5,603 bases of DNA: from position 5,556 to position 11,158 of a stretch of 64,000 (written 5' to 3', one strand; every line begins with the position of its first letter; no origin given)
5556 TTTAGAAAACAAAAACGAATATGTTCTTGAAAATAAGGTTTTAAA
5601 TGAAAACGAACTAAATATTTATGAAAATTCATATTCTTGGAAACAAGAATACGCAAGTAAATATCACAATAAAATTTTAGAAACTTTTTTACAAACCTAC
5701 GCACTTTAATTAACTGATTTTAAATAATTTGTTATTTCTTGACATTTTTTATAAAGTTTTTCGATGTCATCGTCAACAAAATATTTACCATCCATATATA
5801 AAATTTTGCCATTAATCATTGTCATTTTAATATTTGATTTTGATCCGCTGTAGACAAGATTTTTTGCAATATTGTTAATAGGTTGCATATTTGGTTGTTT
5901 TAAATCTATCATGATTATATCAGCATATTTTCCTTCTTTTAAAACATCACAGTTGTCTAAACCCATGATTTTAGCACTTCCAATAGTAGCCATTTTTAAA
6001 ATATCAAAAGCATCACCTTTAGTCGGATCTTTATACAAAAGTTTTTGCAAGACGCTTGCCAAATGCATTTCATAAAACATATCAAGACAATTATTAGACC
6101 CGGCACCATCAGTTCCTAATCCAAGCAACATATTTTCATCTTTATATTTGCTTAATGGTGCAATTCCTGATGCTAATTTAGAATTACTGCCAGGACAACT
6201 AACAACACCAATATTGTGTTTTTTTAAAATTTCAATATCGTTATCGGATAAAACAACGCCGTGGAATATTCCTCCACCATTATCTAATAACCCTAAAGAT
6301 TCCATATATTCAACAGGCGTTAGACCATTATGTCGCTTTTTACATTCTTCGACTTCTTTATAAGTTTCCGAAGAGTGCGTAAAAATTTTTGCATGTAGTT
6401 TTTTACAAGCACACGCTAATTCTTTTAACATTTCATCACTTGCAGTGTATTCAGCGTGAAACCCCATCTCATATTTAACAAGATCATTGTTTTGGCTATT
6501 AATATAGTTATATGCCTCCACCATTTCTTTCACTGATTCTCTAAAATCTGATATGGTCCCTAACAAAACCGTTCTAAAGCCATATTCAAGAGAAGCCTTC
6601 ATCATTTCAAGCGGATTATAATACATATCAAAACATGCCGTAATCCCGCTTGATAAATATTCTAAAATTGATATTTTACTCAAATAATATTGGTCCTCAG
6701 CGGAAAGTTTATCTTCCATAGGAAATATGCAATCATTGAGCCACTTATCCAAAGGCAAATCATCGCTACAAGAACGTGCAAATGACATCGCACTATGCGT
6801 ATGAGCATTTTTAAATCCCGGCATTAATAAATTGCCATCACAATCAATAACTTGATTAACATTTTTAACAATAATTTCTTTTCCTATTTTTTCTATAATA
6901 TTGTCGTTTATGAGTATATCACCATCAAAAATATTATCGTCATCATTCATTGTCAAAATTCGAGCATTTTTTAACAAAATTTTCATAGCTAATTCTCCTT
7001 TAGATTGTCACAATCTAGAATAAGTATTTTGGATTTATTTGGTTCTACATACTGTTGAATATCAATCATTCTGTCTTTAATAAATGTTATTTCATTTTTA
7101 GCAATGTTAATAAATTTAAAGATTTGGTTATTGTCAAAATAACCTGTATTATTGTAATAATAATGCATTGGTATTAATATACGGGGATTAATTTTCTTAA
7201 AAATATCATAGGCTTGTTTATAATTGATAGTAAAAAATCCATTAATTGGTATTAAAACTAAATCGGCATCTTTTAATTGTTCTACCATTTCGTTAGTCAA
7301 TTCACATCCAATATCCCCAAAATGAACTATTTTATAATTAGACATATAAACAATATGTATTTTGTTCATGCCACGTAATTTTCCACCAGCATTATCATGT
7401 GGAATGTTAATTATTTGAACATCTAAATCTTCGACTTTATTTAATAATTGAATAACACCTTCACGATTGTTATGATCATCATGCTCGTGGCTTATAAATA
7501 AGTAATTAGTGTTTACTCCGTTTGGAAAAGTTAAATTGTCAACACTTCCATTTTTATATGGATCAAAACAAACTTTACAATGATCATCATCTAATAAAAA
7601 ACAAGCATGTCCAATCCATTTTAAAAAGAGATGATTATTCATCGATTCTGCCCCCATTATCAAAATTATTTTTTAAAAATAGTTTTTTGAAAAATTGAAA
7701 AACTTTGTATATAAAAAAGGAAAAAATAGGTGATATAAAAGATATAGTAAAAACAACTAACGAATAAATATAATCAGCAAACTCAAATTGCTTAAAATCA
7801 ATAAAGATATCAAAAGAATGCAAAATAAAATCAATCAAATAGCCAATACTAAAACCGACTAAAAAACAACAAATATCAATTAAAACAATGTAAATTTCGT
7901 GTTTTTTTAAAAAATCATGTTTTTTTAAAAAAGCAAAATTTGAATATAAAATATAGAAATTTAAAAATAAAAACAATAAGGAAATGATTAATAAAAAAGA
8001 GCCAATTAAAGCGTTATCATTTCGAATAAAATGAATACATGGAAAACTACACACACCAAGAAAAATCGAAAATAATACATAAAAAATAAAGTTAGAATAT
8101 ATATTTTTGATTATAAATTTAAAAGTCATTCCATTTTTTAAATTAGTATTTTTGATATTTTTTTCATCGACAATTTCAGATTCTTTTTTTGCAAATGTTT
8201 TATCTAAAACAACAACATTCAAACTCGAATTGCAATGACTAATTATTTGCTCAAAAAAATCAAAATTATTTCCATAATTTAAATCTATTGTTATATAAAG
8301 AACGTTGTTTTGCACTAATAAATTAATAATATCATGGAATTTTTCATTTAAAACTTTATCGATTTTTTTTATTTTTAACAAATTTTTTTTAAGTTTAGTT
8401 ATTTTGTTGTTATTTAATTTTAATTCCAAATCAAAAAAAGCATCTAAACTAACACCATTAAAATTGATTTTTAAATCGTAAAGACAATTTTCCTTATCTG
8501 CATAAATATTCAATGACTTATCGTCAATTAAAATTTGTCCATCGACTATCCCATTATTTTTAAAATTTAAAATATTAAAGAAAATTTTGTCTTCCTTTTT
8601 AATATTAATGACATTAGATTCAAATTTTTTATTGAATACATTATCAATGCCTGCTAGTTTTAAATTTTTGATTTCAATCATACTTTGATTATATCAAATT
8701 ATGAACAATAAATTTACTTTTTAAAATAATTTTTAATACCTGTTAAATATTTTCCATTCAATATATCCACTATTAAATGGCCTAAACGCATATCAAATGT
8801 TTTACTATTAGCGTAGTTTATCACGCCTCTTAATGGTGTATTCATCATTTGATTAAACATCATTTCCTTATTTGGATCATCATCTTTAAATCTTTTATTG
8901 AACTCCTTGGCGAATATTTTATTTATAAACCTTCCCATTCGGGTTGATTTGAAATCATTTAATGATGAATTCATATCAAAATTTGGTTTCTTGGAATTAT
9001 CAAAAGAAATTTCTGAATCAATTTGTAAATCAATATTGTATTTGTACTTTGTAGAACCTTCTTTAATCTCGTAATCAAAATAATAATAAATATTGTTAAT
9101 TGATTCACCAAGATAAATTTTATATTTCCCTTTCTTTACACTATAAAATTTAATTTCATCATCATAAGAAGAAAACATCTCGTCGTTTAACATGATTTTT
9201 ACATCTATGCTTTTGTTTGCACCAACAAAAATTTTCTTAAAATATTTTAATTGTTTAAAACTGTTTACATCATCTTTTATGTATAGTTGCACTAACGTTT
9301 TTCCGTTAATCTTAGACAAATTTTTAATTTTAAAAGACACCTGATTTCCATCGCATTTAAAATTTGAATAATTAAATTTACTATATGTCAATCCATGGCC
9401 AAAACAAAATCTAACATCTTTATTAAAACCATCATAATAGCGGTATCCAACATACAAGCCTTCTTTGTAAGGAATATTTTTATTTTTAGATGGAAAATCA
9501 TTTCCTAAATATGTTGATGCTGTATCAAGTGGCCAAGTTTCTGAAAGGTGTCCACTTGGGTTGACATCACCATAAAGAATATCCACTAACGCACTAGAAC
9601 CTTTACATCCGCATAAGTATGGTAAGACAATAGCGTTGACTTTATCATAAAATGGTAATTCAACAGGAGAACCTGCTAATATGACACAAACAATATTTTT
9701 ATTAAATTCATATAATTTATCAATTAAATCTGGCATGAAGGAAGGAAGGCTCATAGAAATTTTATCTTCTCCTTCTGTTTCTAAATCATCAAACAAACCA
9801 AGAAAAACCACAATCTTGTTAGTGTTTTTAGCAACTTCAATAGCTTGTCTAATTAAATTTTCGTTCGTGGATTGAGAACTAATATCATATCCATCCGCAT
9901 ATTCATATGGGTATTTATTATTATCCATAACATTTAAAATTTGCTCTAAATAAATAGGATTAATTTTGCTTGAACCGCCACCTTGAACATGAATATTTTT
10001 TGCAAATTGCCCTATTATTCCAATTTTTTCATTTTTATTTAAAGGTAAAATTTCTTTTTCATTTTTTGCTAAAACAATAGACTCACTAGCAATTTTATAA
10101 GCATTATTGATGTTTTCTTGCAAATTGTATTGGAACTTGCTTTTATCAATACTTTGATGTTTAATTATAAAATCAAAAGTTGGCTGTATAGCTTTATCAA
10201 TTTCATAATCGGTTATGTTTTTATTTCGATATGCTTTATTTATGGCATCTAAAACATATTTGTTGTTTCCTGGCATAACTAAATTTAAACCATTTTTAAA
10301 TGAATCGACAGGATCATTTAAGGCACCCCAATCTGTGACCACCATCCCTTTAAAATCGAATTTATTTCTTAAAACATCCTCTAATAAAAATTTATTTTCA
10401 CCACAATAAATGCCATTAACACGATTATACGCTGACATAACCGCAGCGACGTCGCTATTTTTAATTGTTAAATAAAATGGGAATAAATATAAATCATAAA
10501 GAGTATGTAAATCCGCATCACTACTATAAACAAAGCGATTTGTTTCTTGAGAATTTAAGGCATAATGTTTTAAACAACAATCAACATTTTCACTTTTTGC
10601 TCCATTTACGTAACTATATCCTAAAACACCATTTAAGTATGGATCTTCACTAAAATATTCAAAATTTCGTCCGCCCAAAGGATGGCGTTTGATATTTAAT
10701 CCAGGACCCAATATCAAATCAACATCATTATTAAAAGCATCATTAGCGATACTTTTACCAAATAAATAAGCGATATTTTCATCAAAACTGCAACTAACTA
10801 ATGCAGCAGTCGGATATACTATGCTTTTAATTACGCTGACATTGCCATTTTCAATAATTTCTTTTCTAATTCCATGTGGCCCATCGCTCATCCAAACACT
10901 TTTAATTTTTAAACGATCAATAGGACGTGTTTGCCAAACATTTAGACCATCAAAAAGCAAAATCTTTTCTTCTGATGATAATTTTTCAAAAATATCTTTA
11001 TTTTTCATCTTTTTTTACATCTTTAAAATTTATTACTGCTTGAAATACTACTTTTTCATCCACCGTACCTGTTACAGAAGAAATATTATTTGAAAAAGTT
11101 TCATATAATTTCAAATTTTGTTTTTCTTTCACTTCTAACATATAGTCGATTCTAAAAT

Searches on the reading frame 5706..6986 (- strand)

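Call 42: search_protein_families(library=pfam, proteins=[window:5706-6986:-], max_evalue=0.001)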
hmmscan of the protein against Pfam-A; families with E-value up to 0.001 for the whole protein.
window:5706-6986:- (426 aa): 2 families
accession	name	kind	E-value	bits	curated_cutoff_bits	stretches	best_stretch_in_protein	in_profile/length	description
PF01979.26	Amidohydro_1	-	3.4e-66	224.3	25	1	54-396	2-345/345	Amidohydrolase family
PF07969.17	Amidohydro_3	-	1.3e-14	55.1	29.7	2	242-397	312-472/472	Amidohydrolase family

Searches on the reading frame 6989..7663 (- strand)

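Call 42: search_protein_families(library=pfam, proteins=[window:6989-7663:-], max_evalue=0.001)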
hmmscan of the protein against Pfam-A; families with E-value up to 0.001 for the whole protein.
window:6989-7663:- (224 aa): 2 families
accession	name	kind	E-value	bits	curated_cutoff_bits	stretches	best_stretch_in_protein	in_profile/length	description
PF13483.12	Lactamase_B_3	-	1.3e-30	106.9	24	1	14-167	2-160/160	Beta-lactamase superfamily domain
PF12706.13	Lactamase_B_2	-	3.6e-06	27.2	27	1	79-168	102-200/200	Beta-lactamase superfamily domain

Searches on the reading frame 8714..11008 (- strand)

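Call 3: search_protein_families(library=pfam, proteins=[window:8714-11008:-], max_evalue=0.01)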
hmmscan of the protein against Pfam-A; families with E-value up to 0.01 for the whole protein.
window:8714-11008:- (764 aa): 3 families
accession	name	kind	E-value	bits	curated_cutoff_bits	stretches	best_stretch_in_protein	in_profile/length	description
PF01915.27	Glyco_hydro_3_C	-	1.1e-40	140.2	31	1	311-522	1-200/200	Glycosyl hydrolase family 3 C-terminal domain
PF00933.27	Glyco_hydro_3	-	3.7e-27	96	27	1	52-274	71-310/316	Glycosyl hydrolase family 3 N terminal domain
PF14310.12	Fn3-like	-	3.7e-10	40.2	25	1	572-636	2-70/71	Fibronectin type III-like domain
